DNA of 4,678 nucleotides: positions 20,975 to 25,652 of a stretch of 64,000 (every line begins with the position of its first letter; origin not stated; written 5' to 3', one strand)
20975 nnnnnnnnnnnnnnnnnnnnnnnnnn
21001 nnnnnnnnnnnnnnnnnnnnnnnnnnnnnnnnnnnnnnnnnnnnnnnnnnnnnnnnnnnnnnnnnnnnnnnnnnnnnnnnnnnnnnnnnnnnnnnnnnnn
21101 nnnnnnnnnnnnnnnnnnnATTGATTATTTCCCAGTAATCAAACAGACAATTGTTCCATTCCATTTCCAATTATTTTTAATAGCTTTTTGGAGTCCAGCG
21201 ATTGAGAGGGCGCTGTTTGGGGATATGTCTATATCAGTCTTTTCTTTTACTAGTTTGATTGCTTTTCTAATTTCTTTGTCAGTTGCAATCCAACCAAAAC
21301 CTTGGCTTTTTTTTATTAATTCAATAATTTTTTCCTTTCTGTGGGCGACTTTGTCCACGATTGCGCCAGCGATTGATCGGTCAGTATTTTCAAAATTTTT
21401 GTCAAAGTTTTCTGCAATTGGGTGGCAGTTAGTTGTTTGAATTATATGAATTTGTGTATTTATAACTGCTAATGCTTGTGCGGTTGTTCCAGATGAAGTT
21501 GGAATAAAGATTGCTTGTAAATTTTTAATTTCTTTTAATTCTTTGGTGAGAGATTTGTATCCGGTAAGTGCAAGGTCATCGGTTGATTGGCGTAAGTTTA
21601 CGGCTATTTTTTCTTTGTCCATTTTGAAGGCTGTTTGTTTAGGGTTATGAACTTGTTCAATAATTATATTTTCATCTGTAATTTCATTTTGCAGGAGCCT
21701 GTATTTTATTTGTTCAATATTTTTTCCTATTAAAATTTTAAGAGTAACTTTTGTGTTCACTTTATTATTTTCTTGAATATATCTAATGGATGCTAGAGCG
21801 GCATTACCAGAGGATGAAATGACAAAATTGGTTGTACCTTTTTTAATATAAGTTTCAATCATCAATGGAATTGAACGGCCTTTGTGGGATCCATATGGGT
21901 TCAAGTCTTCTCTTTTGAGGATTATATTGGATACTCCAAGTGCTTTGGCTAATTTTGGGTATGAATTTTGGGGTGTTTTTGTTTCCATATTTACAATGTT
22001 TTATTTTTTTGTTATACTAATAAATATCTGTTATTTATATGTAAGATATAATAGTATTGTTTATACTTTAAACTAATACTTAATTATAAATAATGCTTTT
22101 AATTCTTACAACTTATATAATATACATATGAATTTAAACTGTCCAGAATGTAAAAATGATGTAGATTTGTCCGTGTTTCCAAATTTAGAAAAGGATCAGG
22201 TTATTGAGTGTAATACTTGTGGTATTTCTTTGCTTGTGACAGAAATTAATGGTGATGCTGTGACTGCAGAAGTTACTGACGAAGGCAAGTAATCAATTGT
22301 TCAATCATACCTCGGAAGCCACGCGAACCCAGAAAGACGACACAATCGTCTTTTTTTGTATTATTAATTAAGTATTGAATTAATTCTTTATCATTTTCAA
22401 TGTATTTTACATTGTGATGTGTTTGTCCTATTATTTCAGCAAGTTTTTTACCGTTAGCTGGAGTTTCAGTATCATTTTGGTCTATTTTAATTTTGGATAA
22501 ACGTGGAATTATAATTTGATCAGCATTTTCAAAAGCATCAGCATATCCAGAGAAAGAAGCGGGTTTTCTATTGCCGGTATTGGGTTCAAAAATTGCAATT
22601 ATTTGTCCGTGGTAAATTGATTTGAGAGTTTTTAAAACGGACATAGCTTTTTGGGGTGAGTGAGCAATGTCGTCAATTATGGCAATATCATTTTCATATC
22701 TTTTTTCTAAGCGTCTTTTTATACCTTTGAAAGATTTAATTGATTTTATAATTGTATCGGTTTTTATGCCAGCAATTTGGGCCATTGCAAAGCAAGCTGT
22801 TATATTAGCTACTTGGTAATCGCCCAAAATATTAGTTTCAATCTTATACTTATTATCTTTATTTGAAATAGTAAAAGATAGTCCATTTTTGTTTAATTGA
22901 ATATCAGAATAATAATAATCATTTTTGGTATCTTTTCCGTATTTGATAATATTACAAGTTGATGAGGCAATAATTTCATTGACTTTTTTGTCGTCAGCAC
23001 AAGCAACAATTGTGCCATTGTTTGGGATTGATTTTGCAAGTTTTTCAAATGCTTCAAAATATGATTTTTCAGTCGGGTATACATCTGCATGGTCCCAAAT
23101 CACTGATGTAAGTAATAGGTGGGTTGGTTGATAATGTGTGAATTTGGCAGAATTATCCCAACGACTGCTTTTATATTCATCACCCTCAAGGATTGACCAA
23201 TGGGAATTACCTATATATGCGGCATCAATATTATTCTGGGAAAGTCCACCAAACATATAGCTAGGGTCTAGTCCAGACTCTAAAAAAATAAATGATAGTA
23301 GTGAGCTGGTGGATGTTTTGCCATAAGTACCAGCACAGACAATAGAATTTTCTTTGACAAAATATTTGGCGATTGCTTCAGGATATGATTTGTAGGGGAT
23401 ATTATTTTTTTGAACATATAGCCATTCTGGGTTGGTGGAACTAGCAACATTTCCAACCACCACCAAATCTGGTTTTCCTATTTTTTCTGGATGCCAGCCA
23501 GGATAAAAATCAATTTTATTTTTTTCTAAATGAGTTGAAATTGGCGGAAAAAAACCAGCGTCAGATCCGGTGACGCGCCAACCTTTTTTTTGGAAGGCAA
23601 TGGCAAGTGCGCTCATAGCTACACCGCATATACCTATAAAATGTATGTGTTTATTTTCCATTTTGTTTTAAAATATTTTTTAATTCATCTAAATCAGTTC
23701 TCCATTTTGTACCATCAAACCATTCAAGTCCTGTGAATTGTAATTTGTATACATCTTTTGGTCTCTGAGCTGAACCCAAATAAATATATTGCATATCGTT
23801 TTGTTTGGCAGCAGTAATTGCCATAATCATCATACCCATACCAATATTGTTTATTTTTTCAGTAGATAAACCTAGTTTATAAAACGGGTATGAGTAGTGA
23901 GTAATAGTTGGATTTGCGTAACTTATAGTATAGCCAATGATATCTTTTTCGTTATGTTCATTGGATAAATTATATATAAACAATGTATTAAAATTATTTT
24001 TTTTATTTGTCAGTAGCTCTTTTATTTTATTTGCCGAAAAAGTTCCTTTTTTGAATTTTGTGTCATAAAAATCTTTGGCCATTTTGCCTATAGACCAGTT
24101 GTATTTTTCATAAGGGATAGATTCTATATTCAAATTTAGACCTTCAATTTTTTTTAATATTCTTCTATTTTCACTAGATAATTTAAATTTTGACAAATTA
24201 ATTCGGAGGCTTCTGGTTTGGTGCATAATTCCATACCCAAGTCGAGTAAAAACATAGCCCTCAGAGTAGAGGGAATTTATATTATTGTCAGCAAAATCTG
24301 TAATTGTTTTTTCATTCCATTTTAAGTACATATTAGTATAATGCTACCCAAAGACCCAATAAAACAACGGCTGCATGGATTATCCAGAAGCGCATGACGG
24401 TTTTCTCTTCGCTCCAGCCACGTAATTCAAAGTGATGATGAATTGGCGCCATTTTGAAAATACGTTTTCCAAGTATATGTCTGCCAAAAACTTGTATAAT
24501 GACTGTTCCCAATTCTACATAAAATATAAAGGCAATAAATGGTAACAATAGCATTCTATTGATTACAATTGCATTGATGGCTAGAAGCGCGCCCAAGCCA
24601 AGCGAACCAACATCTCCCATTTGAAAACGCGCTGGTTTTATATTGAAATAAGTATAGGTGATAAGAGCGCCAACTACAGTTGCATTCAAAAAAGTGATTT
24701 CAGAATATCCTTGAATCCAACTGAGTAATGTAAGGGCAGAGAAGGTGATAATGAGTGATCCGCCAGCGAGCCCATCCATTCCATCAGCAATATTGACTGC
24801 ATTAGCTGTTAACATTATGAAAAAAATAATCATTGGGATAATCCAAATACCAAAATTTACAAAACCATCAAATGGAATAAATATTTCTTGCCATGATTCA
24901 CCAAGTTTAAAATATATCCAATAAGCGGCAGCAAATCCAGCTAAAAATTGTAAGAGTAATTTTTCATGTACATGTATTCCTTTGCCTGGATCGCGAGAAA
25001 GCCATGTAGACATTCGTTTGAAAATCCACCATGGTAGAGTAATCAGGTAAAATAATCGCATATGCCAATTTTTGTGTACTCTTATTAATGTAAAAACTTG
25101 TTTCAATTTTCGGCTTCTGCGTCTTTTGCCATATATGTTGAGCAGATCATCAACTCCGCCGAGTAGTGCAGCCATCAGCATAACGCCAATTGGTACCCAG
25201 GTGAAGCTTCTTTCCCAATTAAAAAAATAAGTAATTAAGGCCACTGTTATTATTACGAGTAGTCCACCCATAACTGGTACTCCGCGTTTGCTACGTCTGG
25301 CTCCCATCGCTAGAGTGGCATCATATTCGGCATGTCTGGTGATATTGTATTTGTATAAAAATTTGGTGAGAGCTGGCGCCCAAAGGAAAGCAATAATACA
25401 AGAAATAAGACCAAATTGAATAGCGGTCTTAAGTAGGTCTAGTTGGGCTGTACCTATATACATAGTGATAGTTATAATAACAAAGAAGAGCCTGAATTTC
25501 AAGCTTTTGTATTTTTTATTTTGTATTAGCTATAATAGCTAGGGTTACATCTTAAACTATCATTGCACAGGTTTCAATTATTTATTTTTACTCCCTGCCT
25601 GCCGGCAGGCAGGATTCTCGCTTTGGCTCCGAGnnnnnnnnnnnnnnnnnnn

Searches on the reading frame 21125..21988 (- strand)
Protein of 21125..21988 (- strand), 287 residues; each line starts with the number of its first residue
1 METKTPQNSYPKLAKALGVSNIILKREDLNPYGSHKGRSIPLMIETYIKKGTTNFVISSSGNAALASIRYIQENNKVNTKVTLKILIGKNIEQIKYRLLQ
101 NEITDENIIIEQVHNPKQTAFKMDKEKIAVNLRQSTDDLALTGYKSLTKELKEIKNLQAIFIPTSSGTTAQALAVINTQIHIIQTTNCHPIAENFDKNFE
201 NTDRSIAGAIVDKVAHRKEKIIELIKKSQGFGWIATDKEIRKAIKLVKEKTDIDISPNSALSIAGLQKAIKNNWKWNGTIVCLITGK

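Call 3: search_protein_families(library=pfam, proteins=[window:21125-21988:-], max_evalue=1)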
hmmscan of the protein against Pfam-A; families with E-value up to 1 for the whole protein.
window:21125-21988:- (287 aa): 4 families
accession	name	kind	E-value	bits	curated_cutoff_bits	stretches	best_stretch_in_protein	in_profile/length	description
PF00291.31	PALP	-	1.4e-28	100.6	35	1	2-286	5-295/295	Pyridoxal-phosphate dependent enzyme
PF02887.21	PK_C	-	0.00022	21.7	28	1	154-218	13-47/114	Pyruvate kinase, alpha/beta domain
PF08866.15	DUF1831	-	0.034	15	25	1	54-122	31-98/111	Putative amino acid metabolism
PF09001.16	DUF1890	-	0.32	11.8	25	1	66-125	83-140/141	Domain of unknown function (DUF1890)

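Call 4: search_protein_families(library=ncbifam, proteins=[window:21125-21988:-], max_evalue=1)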
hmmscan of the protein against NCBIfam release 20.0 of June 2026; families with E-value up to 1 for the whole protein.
window:21125-21988:- (287 aa): 22 families
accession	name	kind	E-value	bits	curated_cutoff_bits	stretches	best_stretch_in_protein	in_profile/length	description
NF004170.0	PRK05638.1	equivalog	1.1e-15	57.1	421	1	20-286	80-353/442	threonine synthase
NF006050.0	PRK08197.1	equivalog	1.6e-15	56.8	303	2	2-72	78-148/406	threonine synthase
NF004996.0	PRK06381.1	equivalog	5.4e-14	51.9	266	1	9-287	20-317/319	threonine synthase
NF006205.0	PRK08329.1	equivalog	3.9e-13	49.1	358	1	20-274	72-328/347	threonine synthase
TIGR00260.1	thrC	equivalog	5.7e-12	45.4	167.1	1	4-286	22-333/340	threonine synthase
TIGR01124.1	ilvA_2Cterm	equivalog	2e-10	39.9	411.3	1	3-286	16-303/499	threonine ammonia-lyase, biosynthetic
NF006674.0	PRK09224.1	subfamily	5.7e-10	38.5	577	1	3-286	24-311/508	threonine ammonia-lyase IlvA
TIGR02079.1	THD1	equivalog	1.8e-08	33.6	440.55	1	4-286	16-304/410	threonine ammonia-lyase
NF006390.0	PRK08639.1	equivalog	7.5e-08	31.7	421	1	3-286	24-312/418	threonine ammonia-lyase IlvA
NF005035.0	PRK06450.1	equivalog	1.9e-06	26.9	301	1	20-272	65-324/338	threonine synthase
NF004771.0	PRK06110.1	equivalog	1.4e-05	24.4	317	1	4-283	21-300/323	threonine dehydratase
NF006094.0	PRK08246.1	subfamily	1.9e-05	24.2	331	1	17-267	34-283/310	serine/threonine dehydratase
NF009130.0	PRK12483.1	subfamily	6e-05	21.8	801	1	4-284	37-321/521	threonine ammonia-lyase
TIGR03945.1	PLP_SbnA_fam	equivalog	6.2e-05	22.2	349.95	1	20-66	22-72/304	2,3-diaminopropionate biosynthesis protein SbnA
NF006389.0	PRK08638.1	equivalog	0.00015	20.9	453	1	20-286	42-312/333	bifunctional threonine ammonia-lyase/L-serine ammonia-lyase TdcB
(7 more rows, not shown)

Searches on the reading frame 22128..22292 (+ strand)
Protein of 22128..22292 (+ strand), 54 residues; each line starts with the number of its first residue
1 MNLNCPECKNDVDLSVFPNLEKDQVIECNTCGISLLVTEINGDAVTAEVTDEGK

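Call 48: search_protein_families(library=ncbifam, proteins=[window:22128-22292:+], max_evalue=0.01)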
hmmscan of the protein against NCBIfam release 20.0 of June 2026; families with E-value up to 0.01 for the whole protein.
window:22128-22292:+ (54 aa): 3 families
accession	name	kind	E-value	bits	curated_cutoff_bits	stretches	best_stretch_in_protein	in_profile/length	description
NF041070.1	carrier_LysW_Arch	domain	1.5e-05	25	75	1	1-49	1-47/57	alpha-aminoadipate/glutamate carrier protein LysW/ArgW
NF047912.1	ECs_2282_CxxC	subfamily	0.0002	21.2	37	1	1-33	1-35/60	ECs_2282 family putative zinc-binding protein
TIGR01206.1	lysW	equivalog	0.0004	20.2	53.2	1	1-41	1-38/54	lysine biosynthesis protein LysW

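Call 51: find_homologous_proteins(query=window:22128-22292:+, max_evalue=0.01)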
Query window:22128-22292:+ (54 aa): 44 proteins with E <= 0.01 among 44 candidates.
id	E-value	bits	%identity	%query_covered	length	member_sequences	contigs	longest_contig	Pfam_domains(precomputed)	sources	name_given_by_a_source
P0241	1.8e-28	114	100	100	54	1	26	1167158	PF21344.4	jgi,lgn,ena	-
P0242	3.3e-24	100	87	100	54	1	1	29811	PF21344.4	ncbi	-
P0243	1.2e-22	95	87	100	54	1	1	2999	PF21344.4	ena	-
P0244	5.1e-22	93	81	100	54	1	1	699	PF21344.4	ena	-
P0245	1.2e-21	92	78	100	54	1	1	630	PF21344.4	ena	-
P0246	2.4e-21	91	76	100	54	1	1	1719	PF21344.4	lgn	-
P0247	2.2e-20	88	80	100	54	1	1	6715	PF21344.4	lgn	-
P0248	2.7e-20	88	74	100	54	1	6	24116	PF21344.4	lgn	-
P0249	3.1e-20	88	78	100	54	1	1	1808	PF21344.4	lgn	-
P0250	3.9e-20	88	76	100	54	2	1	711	PF21344.4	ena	-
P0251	6.2e-20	87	78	100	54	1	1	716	PF21344.4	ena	-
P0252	1.3e-19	86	80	100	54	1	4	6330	PF21344.4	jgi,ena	-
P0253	1.8e-19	86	74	100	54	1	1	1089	PF21344.4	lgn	-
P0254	1.9e-19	85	80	100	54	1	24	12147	PF21344.4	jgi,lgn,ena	-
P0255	2.0e-19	85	74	100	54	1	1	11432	PF21344.4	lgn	-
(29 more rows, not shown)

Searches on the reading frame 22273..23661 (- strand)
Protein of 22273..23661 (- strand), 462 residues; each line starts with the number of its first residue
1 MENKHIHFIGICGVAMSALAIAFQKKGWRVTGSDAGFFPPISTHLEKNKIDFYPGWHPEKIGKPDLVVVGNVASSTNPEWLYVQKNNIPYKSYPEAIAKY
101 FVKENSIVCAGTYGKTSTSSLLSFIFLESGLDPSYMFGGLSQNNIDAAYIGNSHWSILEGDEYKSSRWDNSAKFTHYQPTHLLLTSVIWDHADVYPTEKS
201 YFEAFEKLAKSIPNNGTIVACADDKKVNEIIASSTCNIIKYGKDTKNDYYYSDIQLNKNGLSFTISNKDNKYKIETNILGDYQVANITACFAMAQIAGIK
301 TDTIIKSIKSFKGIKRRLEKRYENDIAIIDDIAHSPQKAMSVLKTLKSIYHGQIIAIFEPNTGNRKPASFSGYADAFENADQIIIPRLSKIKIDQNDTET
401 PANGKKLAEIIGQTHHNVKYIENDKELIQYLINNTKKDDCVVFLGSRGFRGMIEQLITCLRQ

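Call 3: search_protein_families(library=pfam, proteins=[window:22273-23661:-], max_evalue=1)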
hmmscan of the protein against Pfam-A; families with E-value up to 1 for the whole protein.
window:22273-23661:- (462 aa): 4 families
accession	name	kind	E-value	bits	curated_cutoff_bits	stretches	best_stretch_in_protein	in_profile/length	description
PF08245.18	Mur_ligase_M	-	2.8e-22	80.1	24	1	110-294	2-200/200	Mur ligase middle domain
PF01225.30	Mur_ligase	-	1.6e-17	64.1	21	1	5-99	1-89/95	Mur ligase family, catalytic domain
PF02875.26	Mur_ligase_C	-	7.8e-17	62.7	28.4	1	316-447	1-127/127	Mur ligase, glutamate ligase domain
PF21714.3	KaiA_N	-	0.0014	19.2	27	1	402-456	11-65/125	Circadian clock protein KaiA, N-terminal domain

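Call 4: search_protein_families(library=ncbifam, proteins=[window:22273-23661:-], max_evalue=1)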
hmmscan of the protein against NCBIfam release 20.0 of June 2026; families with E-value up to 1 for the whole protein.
window:22273-23661:- (462 aa): 26 families (the best 25 are shown)
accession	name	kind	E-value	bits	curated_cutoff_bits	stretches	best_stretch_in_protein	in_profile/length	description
TIGR01082.1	murC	equivalog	3.1e-87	293.5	335.1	1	5-447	1-439/449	UDP-N-acetylmuramate--L-alanine ligase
TIGR01081.1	mpl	equivalog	7.6e-73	246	388.7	1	5-460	1-447/448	UDP-N-acetylmuramate:L-alanyl-gamma-D-glutamyl-meso-diaminopimelate ligase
NF011171.0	PRK14573.1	equivalog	6.1e-51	173.2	1015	1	2-449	3-437/809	bifunctional UDP-N-acetylmuramate--L-alanine ligase/D-alanine--D-alanine ligase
NF001124.0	PRK00139.1-2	equivalog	1.4e-29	103.2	476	1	185-445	205-466/500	UDP-N-acetylmuramoyl-L-alanyl-D-glutamate--2,6-diaminopimelate ligase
NF001126.0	PRK00139.1-4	equivalog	1e-28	100.1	373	1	184-445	199-456/486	UDP-N-acetylmuramoyl-L-alanyl-D-glutamate--2,6-diaminopimelate ligase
TIGR01085.1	murE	subfamily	3.4e-27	95.5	257.3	1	183-445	182-445/472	UDP-N-acetylmuramyl-tripeptide synthetase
NF053645.1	pMurC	equivalog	3.8e-27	95.1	560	2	220-357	258-395/492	pseudomurein biosynthesis peptide ligase pMurC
NF008896.0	PRK11929.1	equivalog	4e-25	87.8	1023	1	185-384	208-417/965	bifunctional UDP-N-acetylmuramoyl-L-alanyl-D-glutamate--2,6-diaminopimelate ligase MurE/UDP-N-acetylmuramoyl-tripeptide--D-alanyl-D-alanine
TIGR01087.1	murD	equivalog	2e-24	86.5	211.95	1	11-383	4-368/441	UDP-N-acetylmuramoyl-L-alanine--D-glutamate ligase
TIGR01143.1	murF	subfamily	8.1e-23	81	288.6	2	178-350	149-322/418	UDP-N-acetylmuramoyl-tripeptide--D-alanyl-D-alanine ligase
NF053648.1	pMurE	equivalog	4.4e-19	68.6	600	1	178-449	189-454/464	pseudomurein biosynthesis peptide ligase pMurE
NF001123.0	PRK00139.1-1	equivalog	3.5e-16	59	586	1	185-445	203-463/493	UDP-N-acetylmuramoyl-L-alanyl-D-glutamate--2,6-diaminopimelate ligase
TIGR02068.2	cya_phycin_syn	equivalog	4.5e-12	44.8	850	1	209-444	597-847/862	cyanophycin synthetase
NF053646.1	pMurD1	equivalog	9.2e-12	44.3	610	2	225-357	226-357/465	pseudomurein biosynthesis peptide ligase pMurD1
NF033197.0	F430_CfbE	equivalog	2.5e-11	43.2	250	1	253-346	252-333/430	coenzyme F430 synthase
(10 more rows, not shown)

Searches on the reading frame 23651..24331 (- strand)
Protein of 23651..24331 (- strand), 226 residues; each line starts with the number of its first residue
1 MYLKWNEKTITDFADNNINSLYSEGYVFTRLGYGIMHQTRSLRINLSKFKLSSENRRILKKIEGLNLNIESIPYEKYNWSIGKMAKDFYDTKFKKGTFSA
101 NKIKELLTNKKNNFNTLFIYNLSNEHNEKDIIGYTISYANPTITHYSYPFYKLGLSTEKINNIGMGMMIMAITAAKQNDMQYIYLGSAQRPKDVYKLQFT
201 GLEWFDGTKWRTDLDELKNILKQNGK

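Call 3: search_protein_families(library=pfam, proteins=[window:23651-24331:-], max_evalue=1)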
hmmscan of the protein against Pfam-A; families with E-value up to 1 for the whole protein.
window:23651-24331:- (226 aa): 1 family
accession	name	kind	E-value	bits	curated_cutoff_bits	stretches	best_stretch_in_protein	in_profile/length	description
PF04377.21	ATE_C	-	0.02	15.9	25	1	103-204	34-120/122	Arginine-tRNA-protein transferase, C terminus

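Call 4: search_protein_families(library=ncbifam, proteins=[window:23651-24331:-], max_evalue=1)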
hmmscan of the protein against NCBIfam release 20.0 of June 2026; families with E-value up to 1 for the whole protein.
window:23651-24331:- (226 aa): 6 families
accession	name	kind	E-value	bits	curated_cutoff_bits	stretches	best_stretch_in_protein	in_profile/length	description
NF002343.0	PRK01305.1-4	equivalog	3.8e-08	32.9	267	1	40-212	71-243/256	arginyltransferase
NF002341.0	PRK01305.1-1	equivalog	1.6e-07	31.3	252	1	39-212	73-239/247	arginyltransferase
NF002345.0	PRK01305.2-2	equivalog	2e-07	31.3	246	1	38-211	65-229/230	arginyltransferase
NF002346.0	PRK01305.2-3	equivalog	3.5e-07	29.9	170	1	40-212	79-244/247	arginyltransferase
NF002342.0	PRK01305.1-3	equivalog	2.2e-05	24.2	205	1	42-212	74-237/239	arginyltransferase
NF002344.0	PRK01305.2-1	equivalog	0.0001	22.1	252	1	38-206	61-225/241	arginyltransferase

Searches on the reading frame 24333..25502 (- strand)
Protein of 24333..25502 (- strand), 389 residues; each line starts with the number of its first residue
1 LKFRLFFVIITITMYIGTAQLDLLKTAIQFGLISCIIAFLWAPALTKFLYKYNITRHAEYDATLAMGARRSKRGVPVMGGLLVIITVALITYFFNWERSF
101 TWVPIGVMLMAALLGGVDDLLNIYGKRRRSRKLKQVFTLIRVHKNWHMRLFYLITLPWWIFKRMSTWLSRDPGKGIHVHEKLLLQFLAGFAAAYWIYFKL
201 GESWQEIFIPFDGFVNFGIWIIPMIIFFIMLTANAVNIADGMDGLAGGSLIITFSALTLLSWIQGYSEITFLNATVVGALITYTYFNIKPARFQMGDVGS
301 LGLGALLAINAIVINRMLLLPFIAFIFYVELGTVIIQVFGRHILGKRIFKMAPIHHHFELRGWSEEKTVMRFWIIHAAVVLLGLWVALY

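Call 3: search_protein_families(library=pfam, proteins=[window:24333-25502:-], max_evalue=1)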
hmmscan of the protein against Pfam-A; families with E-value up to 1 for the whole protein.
window:24333-25502:- (389 aa): 2 families
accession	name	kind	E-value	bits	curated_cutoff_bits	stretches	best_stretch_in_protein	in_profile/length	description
PF00953.26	Glycos_transf_4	-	1.8e-26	93.5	27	1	175-314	22-159/160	Glycosyl transferase family 4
PF13829.11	DUF4191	-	0.043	13.6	30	1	64-111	15-62/219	Domain of unknown function (DUF4191)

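Call 4: search_protein_families(library=ncbifam, proteins=[window:24333-25502:-], max_evalue=1)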
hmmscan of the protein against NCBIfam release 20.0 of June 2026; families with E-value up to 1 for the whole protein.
window:24333-25502:- (389 aa): 3 families
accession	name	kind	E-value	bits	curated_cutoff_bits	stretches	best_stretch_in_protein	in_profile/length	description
TIGR00445.1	mraY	equivalog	1.6e-54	185.5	192.05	2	169-385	85-316/321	phospho-N-acetylmuramoyl-pentapeptide-transferase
NF053644.1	MraY_archaea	equivalog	1.3e-32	113.4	450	2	215-384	176-340/340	pseudomurein biosynthesis MraY family phospho-N-acetylmuramoyl-pentapeptide-transferase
TIGR02380.1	ECA_wecA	exception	4e-11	42.7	326.05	1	224-385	134-307/346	UDP-N-acetylglucosamine--undecaprenyl-phosphate N-acetylglucosaminephosphotransferase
